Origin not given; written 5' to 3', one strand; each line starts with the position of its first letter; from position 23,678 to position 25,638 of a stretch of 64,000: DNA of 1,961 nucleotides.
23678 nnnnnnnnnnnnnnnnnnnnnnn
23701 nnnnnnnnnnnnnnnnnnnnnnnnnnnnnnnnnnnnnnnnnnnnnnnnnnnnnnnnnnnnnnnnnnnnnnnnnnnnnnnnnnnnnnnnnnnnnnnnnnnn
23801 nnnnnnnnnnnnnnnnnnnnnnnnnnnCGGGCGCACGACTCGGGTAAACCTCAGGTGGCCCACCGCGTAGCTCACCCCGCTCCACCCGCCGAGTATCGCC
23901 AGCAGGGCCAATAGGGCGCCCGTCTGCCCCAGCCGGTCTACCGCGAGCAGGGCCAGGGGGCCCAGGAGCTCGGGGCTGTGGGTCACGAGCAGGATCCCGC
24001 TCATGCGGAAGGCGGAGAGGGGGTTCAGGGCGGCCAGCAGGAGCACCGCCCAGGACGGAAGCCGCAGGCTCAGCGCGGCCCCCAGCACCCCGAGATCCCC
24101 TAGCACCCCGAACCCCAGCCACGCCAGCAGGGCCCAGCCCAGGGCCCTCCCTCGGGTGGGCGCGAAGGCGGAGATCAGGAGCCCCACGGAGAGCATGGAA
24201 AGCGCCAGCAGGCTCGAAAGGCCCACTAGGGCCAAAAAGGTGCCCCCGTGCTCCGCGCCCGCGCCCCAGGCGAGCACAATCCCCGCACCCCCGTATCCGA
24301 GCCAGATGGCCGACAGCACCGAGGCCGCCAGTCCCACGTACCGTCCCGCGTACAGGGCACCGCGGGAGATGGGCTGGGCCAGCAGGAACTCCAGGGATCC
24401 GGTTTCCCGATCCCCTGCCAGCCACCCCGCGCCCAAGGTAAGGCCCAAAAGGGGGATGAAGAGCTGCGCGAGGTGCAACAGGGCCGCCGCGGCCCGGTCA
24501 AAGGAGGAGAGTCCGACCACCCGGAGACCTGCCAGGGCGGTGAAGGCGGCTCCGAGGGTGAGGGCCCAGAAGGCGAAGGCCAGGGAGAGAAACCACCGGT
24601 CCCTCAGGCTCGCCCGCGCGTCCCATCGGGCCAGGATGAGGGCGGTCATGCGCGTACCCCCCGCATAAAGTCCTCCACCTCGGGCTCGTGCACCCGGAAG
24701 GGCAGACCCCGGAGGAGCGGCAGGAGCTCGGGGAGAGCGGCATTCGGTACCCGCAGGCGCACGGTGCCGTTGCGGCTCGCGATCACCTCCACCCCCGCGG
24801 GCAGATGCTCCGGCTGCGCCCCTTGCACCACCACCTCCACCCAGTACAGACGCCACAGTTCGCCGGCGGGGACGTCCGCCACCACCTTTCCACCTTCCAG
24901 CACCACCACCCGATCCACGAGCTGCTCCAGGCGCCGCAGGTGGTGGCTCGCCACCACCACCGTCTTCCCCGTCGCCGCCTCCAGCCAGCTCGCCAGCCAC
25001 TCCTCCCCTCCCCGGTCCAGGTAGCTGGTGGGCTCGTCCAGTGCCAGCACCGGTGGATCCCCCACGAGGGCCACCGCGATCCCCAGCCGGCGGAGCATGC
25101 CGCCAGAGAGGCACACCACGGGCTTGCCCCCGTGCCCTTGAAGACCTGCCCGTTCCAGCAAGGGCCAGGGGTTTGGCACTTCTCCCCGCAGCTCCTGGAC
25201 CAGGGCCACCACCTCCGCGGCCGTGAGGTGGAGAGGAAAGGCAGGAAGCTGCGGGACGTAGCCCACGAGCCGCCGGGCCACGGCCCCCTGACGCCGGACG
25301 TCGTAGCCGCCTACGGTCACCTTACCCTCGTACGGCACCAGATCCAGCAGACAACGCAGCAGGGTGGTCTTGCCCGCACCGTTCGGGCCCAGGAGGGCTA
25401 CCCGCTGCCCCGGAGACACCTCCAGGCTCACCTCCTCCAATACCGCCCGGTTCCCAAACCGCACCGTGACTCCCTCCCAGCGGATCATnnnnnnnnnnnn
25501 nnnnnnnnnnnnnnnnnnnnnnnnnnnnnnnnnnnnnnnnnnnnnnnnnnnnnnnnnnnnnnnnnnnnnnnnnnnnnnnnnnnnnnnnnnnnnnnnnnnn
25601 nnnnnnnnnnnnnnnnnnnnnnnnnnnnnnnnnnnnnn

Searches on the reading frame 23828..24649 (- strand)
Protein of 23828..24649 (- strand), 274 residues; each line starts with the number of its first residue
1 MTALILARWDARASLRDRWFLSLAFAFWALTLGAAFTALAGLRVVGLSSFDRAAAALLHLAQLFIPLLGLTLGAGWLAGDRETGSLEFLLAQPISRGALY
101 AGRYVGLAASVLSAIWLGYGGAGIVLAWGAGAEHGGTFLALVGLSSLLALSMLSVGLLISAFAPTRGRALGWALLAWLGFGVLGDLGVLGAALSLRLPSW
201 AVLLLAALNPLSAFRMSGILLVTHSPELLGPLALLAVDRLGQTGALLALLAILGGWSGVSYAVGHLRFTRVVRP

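Call 50: search_protein_families(library=pfam, proteins=[window:23828-24649:-], max_evalue=0.001)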
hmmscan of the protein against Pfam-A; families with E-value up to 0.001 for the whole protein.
seq(274 aa): 2 families
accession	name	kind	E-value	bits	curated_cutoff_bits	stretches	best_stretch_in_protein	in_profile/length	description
PF12679.13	ABC2_membrane_2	-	3.7e-25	89.2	27.2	1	5-270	2-280/283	ABC-2 family transporter protein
PF12698.13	ABC2_membrane_3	-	0.0004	20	31.6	1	64-222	170-319/347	ABC-2 family transporter protein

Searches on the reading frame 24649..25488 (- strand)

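Call 50: search_protein_families(library=pfam, proteins=[window:24649-25488:-], max_evalue=0.001)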
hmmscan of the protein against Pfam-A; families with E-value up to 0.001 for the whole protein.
seq(280 aa): 3 families
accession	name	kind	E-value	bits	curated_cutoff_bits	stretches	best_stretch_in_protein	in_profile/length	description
PF00005.33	ABC_tran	-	1.9e-26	93.7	25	1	17-155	1-137/137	ABC transporter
PF13304.12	AAA_21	-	1.1e-09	39.2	27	1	31-50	3-22/304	AAA domain, putative AbiEii toxin, Type IV TA system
PF13191.12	AAA_16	-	5.5e-06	27.4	32.6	0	28-110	25-96/167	AAA ATPase domain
